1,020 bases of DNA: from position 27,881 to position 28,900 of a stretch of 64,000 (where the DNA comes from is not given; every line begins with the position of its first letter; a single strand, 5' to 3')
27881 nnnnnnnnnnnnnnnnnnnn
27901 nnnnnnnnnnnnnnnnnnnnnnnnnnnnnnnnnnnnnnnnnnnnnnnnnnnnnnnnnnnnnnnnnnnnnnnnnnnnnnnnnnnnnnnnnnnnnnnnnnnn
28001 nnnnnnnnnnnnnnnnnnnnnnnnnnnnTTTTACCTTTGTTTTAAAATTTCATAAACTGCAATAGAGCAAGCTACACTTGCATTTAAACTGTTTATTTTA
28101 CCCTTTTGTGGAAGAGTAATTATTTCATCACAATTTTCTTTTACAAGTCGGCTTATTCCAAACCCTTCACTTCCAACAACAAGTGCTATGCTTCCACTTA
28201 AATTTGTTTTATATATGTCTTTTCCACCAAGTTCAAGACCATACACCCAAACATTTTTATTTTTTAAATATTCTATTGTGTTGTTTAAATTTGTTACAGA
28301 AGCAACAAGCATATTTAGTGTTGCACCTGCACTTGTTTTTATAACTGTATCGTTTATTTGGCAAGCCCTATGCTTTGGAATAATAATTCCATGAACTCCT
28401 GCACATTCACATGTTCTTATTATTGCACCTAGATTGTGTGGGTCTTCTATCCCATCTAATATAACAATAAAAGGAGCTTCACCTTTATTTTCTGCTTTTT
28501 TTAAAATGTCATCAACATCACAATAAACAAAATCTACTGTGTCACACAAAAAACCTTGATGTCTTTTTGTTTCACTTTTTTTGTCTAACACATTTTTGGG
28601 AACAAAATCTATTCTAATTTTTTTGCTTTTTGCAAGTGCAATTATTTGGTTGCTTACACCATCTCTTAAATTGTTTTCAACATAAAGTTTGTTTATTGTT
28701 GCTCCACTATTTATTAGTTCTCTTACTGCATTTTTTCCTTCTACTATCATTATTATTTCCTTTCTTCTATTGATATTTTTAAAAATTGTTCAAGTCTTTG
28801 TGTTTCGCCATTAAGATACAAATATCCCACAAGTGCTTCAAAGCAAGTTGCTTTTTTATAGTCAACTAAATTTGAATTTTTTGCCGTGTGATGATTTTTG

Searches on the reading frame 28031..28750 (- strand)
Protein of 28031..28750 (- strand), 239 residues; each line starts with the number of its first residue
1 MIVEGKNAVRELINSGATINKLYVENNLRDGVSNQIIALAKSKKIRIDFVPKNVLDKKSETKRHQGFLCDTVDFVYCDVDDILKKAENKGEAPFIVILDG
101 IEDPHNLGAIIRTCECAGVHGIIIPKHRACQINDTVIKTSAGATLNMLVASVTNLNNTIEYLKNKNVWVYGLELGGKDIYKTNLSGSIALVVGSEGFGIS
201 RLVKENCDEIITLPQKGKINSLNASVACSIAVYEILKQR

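Call 49: search_protein_families(library=pfam, max_evalue=1e-8, proteins=[window:28031-28750:-])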
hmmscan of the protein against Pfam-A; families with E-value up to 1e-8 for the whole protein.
window:28031-28750:- (239 aa): 2 families
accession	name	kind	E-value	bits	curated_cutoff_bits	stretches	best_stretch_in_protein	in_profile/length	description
PF00588.24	SpoU_methylase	-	4.5e-43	147.2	29.7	1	94-233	2-142/142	SpoU rRNA Methylase family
PF08032.17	SpoU_sub_bind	-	3.5e-18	66.1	22.8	1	2-69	1-68/76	RNA 2'-O ribose methyltransferase substrate binding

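Call 52: find_encoding_contigs(protein=window:28031-28750:-, flank=10000, max_places=6)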
Protein window:28031-28750:- (239 aa): 1 contig read that carries it; 1 place shown.
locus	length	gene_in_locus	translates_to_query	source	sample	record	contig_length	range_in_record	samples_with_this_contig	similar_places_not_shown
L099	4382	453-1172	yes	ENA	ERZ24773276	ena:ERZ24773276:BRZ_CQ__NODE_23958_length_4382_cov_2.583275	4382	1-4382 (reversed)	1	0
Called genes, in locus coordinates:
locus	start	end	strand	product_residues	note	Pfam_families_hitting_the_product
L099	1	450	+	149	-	?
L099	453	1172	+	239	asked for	PF08032:SpoU_sub_bind, PF00588:SpoU_methylase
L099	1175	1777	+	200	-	PF04542:Sigma70_r2, PF00196:GerE (weak), PF08281:Sigma70_r4_2 (weak)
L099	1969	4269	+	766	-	PF19732:SpoIIE_N, PF13672:PP2C_2 (faint), PF07228:SpoIIE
